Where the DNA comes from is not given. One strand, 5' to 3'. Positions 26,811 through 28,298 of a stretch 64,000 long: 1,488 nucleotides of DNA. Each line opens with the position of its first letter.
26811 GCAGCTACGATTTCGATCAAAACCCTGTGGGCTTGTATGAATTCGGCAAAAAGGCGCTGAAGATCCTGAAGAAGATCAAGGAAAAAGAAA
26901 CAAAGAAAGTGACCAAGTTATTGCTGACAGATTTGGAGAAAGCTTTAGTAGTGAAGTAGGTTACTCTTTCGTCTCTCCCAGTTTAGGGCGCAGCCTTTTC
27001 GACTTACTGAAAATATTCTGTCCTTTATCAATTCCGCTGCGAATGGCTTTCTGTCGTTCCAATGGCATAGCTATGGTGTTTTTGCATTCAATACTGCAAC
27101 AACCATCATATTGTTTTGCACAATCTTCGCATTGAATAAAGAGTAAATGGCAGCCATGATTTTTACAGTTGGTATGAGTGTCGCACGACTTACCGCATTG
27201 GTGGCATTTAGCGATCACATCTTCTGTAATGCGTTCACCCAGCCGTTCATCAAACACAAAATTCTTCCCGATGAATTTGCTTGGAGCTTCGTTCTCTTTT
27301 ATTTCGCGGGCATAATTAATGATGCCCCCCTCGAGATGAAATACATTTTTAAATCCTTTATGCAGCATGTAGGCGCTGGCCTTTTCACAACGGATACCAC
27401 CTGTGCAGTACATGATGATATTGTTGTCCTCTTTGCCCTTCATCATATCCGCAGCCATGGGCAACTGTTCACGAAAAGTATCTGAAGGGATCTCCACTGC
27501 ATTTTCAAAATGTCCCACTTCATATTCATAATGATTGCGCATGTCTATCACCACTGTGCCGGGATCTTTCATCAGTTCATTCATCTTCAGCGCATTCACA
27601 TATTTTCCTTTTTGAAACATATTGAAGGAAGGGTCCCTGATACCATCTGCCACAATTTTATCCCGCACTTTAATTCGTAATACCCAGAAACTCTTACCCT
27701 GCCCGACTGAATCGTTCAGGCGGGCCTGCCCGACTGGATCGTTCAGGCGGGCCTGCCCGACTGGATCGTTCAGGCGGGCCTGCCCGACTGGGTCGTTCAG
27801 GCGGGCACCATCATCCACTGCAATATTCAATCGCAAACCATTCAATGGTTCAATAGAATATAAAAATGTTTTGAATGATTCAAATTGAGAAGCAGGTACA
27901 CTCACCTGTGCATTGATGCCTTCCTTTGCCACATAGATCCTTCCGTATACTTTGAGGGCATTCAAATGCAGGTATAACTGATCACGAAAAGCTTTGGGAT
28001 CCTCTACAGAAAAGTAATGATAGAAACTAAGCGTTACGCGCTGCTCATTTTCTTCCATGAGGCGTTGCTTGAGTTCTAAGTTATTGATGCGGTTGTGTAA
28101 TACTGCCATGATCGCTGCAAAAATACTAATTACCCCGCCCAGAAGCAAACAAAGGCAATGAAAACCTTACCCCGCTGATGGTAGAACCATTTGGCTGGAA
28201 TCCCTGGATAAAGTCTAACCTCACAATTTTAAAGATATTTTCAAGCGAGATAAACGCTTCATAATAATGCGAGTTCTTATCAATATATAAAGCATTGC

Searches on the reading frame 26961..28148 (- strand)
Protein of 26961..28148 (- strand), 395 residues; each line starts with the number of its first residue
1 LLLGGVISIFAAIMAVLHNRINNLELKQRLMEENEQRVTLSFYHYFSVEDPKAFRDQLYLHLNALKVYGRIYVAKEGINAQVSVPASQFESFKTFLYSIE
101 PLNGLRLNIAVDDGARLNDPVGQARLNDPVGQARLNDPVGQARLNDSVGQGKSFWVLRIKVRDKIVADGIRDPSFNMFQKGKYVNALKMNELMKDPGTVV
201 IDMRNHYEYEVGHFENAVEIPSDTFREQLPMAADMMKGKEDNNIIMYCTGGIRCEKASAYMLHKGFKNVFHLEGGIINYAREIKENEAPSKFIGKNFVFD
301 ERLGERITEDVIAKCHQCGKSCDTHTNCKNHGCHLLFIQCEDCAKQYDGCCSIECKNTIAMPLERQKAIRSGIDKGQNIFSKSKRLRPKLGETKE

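Call 29: search_protein_families(library=pfam, proteins=[window:26961-28148:-], max_evalue=0.001)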
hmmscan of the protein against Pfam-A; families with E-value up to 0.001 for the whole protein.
window:26961-28148:- (395 aa): 3 families
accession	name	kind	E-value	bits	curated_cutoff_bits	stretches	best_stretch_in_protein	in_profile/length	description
PF12368.13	Rhodanese_C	-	2.5e-21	76.2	26.9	1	294-356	2-66/66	Rhodanase C-terminal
PF17773.7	UPF0176_N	-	5.2e-20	72.1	26.2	1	38-165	2-92/92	UPF0176 acylphosphatase like domain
PF00581.25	Rhodanese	-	2.4e-15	57.3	22.2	1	189-280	5-100/102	Rhodanese-like domain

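Call 30: search_protein_families(library=ncbifam, proteins=[window:26961-28148:-], max_evalue=0.001)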
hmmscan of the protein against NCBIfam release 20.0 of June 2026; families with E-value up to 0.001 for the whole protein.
window:26961-28148:- (395 aa): 11 families
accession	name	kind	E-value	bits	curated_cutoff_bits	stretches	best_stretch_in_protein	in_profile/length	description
NF001133.1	PRK00142.1-1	equivalog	9.1e-76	254.4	170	2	139-305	64-227/229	oxygen-dependent tRNA uridine(34) hydroxylase TrhO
NF003703.0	PRK05320.1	equivalog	8.8e-34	117.4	331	2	146-345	75-275/280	sulfurtransferase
NF002397.0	PRK01415.1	equivalog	8.7e-31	107.6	280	1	153-303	84-231/247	hypothetical protein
NF045521.1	rhoda_near_glyco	subfamily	2.3e-16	59.9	145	1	182-282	15-111/144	rhodanese homology domain-containing protein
NF005902.0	PRK07878.1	equivalog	8.1e-13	48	647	1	183-286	288-388/392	adenylyltransferase/sulfurtransferase MoeZ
NF001195.0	PRK00162.1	equivalog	4.1e-11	43.1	102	1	184-287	7-104/108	thiosulfate sulfurtransferase GlpE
NF006444.0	PRK08762.1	equivalog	1.9e-10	39.9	449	1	194-290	26-118/387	molybdopterin-synthase adenylyltransferase MoeB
NF005646.0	PRK07411.1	equivalog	1.2e-06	27.9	633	1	193-285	295-385/390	molybdopterin-synthase adenylyltransferase MoeB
NF045694.1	seleno_TsoB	exception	1.7e-06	26.4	805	1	194-279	58-149/572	rhodanese/DsbD fusion-like selenoprotein TsoB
NF041203.1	rhodanese_LYCAU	equivalog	1.7e-05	24.5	115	1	184-280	23-117/126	rhodanese-related (seleno)protein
NF008750.0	PRK11784.1-2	equivalog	4.7e-05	22.6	241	0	188-221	6-39/346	tRNA 2-selenouridine(34) synthase MnmH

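Call 68: search_solved_structures(query=window:26961-28148:-, show_alignments=1, max_evalue=1e-10)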
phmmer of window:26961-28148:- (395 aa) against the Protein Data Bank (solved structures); distinct sequences matched with E-value up to 1e-10: 2.
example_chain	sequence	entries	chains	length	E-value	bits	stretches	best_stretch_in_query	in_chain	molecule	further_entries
9j5o_A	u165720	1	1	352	4.4e-43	151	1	150-357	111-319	tRNA uridine(34) hydroxylase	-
4f67_A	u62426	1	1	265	6.2e-35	124.2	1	153-304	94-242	UPF0176 protein lpg2838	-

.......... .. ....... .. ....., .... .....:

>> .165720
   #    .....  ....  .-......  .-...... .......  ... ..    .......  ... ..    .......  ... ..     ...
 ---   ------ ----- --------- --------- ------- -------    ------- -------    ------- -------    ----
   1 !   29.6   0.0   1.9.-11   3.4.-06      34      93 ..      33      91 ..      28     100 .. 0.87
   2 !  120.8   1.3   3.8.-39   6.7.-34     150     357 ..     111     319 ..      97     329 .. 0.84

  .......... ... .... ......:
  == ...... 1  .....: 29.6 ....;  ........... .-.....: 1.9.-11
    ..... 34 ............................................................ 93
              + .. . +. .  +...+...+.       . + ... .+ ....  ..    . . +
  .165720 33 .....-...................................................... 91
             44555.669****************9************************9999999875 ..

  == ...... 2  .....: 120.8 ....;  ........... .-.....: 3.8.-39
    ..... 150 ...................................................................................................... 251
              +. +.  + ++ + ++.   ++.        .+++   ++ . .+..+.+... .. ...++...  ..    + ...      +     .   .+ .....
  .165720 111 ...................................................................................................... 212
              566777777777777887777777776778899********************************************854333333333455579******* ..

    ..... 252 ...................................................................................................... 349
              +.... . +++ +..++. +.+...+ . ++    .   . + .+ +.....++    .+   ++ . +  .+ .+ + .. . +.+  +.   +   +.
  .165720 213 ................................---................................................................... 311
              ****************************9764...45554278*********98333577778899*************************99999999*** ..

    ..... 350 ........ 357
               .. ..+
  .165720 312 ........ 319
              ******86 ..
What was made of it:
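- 27698..27805 (+): Four head-to-tail A-type 27-mers inside trhO (ORF 26961..28148, - strand), translated as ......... x3 plus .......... About 36-37 aa extra against the Pfam UPF0176_N profile and PDB 9j5o (calls 29, 68).
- Tried and rejected: For trhO I used the Pfam and PDB alignments instead (calls 29, 68).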

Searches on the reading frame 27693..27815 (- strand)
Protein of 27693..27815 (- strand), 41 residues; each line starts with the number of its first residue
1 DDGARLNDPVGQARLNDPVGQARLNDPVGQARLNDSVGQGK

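Call 55: find_homologous_proteins(query=window:27693-27815:-, max_evalue=0.001)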
Query seq(41 aa) (41 aa): 1 proteins with E <= 0.001 among 113 candidates.
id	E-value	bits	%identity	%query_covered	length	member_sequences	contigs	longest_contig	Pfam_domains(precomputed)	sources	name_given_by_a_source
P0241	1.0e-14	70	66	93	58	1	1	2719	-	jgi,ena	-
